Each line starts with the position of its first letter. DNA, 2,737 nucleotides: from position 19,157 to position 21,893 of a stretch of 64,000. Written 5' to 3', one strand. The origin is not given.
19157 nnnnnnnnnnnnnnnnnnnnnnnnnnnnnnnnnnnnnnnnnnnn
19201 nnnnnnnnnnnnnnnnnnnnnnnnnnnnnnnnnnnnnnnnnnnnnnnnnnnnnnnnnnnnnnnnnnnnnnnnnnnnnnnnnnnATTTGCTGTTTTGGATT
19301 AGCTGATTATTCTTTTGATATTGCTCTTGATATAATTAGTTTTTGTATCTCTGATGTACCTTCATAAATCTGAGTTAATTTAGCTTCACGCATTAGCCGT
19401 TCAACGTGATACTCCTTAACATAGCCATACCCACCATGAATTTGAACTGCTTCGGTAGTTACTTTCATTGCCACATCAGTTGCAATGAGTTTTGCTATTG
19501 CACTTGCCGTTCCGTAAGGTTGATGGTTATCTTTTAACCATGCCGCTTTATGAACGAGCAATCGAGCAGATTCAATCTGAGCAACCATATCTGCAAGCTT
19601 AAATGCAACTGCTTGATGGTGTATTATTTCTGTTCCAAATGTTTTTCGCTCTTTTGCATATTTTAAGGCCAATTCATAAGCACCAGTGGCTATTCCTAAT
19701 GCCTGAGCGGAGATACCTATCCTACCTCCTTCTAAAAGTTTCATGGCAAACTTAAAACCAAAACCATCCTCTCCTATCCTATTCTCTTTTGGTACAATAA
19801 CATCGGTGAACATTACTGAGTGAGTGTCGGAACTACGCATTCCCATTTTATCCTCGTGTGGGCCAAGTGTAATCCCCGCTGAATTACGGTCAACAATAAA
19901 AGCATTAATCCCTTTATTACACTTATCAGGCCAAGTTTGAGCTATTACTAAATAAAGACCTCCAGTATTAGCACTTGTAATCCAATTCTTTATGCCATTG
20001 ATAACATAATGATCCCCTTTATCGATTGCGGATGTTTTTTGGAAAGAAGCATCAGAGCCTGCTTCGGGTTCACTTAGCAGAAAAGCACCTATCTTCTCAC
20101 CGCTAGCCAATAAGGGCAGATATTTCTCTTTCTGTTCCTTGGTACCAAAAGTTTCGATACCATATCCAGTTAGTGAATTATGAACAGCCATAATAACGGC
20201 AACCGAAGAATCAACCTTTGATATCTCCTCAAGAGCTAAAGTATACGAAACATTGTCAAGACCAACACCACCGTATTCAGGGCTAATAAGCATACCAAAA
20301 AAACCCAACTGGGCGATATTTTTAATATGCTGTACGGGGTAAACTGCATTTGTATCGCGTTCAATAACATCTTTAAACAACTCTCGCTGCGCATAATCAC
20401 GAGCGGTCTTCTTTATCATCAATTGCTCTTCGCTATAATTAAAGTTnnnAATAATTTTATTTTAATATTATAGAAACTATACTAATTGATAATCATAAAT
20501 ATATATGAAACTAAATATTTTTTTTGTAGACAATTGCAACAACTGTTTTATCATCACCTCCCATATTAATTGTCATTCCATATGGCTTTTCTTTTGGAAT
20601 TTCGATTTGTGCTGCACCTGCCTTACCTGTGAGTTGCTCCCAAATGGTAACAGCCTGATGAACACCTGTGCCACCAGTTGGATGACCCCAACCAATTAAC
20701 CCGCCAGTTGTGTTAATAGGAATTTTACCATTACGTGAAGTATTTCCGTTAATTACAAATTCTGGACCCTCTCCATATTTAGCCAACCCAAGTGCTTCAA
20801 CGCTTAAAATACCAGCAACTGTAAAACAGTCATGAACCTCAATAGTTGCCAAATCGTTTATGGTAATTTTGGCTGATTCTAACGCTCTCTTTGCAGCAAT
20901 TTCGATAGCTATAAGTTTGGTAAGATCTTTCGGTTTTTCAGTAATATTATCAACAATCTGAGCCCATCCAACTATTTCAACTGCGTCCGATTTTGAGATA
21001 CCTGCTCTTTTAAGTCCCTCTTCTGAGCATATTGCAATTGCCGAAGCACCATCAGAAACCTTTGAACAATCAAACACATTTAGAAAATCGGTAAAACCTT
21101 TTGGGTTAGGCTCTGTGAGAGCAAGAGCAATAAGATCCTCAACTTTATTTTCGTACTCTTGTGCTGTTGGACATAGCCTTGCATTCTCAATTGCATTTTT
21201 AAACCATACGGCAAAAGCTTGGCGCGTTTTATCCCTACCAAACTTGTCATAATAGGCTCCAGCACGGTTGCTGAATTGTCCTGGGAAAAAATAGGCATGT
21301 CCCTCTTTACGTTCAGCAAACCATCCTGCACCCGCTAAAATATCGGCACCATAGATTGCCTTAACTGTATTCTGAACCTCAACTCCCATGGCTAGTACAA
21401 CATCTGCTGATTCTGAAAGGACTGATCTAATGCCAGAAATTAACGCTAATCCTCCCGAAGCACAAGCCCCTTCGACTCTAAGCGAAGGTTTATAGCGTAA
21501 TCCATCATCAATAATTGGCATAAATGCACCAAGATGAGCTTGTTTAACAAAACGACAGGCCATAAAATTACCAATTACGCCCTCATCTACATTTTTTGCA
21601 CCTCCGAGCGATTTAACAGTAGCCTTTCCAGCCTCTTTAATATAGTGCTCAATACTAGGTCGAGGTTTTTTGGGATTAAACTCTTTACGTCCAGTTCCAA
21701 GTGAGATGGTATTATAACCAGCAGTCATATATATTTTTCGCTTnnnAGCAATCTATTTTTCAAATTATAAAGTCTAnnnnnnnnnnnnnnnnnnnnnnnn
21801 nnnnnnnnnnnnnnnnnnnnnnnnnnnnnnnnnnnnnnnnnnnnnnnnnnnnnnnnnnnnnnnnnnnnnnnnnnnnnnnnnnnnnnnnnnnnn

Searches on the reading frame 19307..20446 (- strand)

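Call 52: search_protein_families(library=pfam, proteins=[window:19307-20446:-])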
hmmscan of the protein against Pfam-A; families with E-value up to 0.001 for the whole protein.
window:19307-20446:- (379 aa): 5 families
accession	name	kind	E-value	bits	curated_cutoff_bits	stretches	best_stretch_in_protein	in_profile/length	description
PF00441.29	Acyl-CoA_dh_1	-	4.4e-51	173.4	22.4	1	230-376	3-149/150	Acyl-CoA dehydrogenase, C-terminal domain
PF02771.21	Acyl-CoA_dh_N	-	4.2e-34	117.8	22.9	1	5-117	1-113/113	Acyl-CoA dehydrogenase, N-terminal domain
PF08028.16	Acyl-CoA_dh_2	-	1.4e-22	80.9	22.7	1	243-365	1-133/134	Acyl-CoA dehydrogenase, C-terminal domain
PF02770.24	Acyl-CoA_dh_M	-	1.3e-21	77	33.3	1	121-216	1-97/97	Acyl-CoA dehydrogenase, middle domain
PF22924.1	ACOX_C_alpha1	-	2.3e-05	24.7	27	1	242-372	8-164/169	Acyl-CoA oxidase, C-alpha1 domain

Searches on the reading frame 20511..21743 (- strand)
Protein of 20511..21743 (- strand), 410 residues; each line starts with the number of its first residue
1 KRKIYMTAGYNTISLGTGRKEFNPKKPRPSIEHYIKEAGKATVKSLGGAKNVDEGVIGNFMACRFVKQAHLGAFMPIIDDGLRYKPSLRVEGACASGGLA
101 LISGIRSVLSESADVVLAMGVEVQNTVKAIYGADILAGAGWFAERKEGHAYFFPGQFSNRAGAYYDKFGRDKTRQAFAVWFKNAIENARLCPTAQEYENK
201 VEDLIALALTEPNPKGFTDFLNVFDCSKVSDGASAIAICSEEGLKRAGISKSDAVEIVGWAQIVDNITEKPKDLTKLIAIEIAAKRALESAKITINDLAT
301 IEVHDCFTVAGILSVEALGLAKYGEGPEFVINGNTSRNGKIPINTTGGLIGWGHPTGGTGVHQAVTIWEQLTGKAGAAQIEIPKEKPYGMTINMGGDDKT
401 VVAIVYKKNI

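Call 52: search_protein_families(library=pfam, proteins=[window:20511-21743:-])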
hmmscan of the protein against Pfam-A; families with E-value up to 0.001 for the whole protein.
window:20511-21743:- (410 aa): 4 families
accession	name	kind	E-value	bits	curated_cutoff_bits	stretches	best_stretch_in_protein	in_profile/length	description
PF22691.2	Thiolase_C_1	-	1.6e-29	103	28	1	269-397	10-133/144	Thiolase C-terminal domain-like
PF02803.24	Thiolase_C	-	1.9e-10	40.9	27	1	278-376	22-102/123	Thiolase, C-terminal domain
PF00108.29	Thiolase_N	-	4.8e-07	29.9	26.4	1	49-131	42-122/260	Thiolase, N-terminal domain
PF00109.32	ketoacyl-synt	-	0.00024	21.3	20.8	1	86-133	166-213/252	Beta-ketoacyl synthase, N-terminal domain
